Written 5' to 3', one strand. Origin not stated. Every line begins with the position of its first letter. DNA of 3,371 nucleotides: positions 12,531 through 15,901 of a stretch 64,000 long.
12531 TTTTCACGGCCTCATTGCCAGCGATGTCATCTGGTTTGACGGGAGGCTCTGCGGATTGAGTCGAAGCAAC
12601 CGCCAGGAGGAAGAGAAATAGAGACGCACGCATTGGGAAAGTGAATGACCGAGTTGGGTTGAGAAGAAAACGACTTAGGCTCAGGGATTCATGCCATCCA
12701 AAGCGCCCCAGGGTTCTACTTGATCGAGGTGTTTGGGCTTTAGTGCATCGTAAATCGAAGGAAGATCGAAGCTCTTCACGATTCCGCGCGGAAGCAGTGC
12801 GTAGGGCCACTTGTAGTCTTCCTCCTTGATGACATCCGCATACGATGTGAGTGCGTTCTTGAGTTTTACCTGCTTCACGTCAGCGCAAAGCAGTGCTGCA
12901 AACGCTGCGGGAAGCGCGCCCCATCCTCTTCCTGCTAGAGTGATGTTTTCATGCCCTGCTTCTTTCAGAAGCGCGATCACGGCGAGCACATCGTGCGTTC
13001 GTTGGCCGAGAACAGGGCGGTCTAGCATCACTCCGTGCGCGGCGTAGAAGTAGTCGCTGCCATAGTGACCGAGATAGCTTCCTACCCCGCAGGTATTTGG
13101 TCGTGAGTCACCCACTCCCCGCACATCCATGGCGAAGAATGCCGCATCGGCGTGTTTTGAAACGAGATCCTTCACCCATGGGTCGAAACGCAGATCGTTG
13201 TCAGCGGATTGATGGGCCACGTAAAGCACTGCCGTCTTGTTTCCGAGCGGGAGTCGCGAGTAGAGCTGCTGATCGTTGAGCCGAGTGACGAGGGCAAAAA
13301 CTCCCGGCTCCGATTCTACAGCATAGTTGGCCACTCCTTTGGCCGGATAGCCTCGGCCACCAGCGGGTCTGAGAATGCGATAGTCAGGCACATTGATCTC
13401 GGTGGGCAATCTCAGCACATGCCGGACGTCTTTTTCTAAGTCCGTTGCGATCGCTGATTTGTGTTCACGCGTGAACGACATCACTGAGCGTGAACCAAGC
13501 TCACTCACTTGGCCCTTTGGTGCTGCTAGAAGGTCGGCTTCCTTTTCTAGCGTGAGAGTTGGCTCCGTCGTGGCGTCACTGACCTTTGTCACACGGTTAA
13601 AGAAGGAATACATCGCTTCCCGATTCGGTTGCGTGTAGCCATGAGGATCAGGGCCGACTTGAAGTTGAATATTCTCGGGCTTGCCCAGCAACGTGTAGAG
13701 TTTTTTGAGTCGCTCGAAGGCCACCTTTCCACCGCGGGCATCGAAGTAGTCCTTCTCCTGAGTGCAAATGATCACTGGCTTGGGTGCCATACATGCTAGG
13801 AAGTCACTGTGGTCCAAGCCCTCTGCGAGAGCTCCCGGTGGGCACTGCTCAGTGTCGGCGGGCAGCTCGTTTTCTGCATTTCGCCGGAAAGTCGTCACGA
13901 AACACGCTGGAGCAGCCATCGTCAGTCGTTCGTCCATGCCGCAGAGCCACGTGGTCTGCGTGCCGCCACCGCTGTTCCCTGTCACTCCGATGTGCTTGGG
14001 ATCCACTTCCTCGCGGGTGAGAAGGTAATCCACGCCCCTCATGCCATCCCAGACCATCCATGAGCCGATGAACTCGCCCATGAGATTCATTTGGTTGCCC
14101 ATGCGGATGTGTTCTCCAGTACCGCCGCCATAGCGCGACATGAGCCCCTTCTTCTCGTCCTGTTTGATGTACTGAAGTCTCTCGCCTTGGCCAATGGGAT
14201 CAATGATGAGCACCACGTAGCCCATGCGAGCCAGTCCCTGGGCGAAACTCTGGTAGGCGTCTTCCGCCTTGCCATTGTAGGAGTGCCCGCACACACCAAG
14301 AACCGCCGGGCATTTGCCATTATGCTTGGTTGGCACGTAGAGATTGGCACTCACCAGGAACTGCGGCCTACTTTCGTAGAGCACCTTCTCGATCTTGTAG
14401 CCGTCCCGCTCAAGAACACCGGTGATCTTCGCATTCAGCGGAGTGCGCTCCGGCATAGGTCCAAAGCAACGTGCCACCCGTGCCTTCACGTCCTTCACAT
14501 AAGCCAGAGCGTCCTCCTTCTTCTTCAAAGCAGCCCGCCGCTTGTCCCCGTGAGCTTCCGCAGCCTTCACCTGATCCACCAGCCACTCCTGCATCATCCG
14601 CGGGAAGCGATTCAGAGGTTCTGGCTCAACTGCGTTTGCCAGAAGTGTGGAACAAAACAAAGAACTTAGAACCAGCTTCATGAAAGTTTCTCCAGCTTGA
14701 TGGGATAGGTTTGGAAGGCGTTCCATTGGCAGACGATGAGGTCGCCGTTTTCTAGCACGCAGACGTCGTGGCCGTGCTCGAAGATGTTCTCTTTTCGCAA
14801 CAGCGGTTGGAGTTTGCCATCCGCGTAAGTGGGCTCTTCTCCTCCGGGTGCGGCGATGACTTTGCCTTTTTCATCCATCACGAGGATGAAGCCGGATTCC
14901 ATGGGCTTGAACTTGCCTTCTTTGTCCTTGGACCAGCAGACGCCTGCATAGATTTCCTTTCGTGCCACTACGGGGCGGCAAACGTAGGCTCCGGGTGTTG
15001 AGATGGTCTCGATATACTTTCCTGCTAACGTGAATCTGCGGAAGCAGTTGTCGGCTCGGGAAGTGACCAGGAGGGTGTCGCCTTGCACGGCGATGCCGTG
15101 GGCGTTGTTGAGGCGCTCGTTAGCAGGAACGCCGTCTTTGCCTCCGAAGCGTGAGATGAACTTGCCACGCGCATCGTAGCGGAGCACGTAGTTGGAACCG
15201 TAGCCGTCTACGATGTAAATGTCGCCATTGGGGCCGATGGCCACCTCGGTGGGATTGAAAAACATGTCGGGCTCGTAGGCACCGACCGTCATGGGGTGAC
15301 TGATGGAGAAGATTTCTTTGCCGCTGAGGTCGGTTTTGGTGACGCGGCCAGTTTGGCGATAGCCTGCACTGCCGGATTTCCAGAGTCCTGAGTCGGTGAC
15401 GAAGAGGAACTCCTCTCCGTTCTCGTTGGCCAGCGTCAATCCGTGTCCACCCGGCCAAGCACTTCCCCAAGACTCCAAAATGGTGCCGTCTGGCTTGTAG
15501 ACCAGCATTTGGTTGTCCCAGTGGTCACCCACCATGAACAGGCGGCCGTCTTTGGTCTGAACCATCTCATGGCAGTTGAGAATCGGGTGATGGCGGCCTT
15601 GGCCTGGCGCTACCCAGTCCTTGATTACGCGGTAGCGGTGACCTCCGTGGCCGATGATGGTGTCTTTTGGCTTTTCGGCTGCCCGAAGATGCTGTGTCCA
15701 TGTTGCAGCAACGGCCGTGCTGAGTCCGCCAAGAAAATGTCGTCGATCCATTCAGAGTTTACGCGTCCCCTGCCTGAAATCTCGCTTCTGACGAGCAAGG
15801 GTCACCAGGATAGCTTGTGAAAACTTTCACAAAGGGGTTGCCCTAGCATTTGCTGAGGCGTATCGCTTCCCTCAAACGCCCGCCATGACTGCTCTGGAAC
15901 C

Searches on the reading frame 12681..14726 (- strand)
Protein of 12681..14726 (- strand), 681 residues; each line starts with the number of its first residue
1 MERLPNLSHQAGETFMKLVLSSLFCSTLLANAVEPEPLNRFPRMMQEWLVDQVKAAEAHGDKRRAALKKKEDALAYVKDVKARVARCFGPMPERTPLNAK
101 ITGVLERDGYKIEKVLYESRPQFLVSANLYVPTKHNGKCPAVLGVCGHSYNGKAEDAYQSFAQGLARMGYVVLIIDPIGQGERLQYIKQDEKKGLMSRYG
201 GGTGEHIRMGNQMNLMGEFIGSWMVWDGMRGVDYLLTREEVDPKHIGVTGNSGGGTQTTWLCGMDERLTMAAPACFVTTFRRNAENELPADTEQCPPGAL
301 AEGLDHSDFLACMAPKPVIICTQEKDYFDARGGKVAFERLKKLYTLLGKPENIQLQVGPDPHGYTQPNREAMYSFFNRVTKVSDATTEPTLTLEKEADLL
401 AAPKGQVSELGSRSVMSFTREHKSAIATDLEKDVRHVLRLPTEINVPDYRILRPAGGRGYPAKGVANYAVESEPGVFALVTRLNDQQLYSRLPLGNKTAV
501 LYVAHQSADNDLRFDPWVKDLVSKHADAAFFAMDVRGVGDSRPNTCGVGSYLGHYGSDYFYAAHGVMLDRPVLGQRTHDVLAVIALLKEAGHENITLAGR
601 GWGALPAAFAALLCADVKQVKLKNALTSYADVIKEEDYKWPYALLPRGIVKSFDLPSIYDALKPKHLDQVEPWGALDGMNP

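Call 17: search_protein_families(library=pfam, proteins=[window:12681-14726:-], max_evalue=0.001)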
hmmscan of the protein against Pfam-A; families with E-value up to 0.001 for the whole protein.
window:12681-14726:- (681 aa): 6 families
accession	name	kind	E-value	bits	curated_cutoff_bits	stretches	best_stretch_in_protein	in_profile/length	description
PF05448.18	AXE1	-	1.2e-08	34.6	21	1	112-285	56-218/321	Acetyl xylan esterase (AXE1)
PF00326.27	Peptidase_S9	-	2.3e-06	27.7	22.6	1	222-278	42-99/213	Prolyl oligopeptidase family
PF12146.15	Hydrolase_4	-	6.8e-05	22.7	27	0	497-550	3-54/239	Serine aminopeptidase, S33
PF12715.13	Abhydrolase_7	-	8.8e-05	22.3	21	0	73-355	48-337/388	Abhydrolase family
PF02129.25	Peptidase_S15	-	0.00042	20.5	23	0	125-181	5-63/262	X-Pro dipeptidyl-peptidase (S15 family)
PF00561.26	Abhydrolase_1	-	0.00043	20.5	25.8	0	520-613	22-89/245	alpha/beta hydrolase fold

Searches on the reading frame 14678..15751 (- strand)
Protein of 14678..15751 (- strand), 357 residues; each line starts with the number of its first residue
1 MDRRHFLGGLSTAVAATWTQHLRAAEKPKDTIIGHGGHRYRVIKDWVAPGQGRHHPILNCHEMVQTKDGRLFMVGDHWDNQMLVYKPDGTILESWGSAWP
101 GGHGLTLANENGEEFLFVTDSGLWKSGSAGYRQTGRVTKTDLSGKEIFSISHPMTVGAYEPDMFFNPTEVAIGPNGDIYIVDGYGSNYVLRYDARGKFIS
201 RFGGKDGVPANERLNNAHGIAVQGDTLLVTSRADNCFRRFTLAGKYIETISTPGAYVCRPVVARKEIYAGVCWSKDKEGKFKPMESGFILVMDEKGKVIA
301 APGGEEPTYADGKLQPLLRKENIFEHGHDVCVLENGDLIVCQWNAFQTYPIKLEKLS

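Call 17: search_protein_families(library=pfam, proteins=[window:14678-15751:-], max_evalue=0.001)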
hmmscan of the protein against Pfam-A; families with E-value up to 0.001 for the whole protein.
window:14678-15751:- (357 aa): 2 families
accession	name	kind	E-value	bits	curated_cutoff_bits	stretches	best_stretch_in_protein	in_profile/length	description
PF01436.27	NHL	-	7.5e-07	29.3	20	0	166-186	3-22/28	NHL repeat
PF13449.12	Phytase-like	-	0.00019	21.9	27.6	0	104-208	8-110/284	Esterase-like activity of phytase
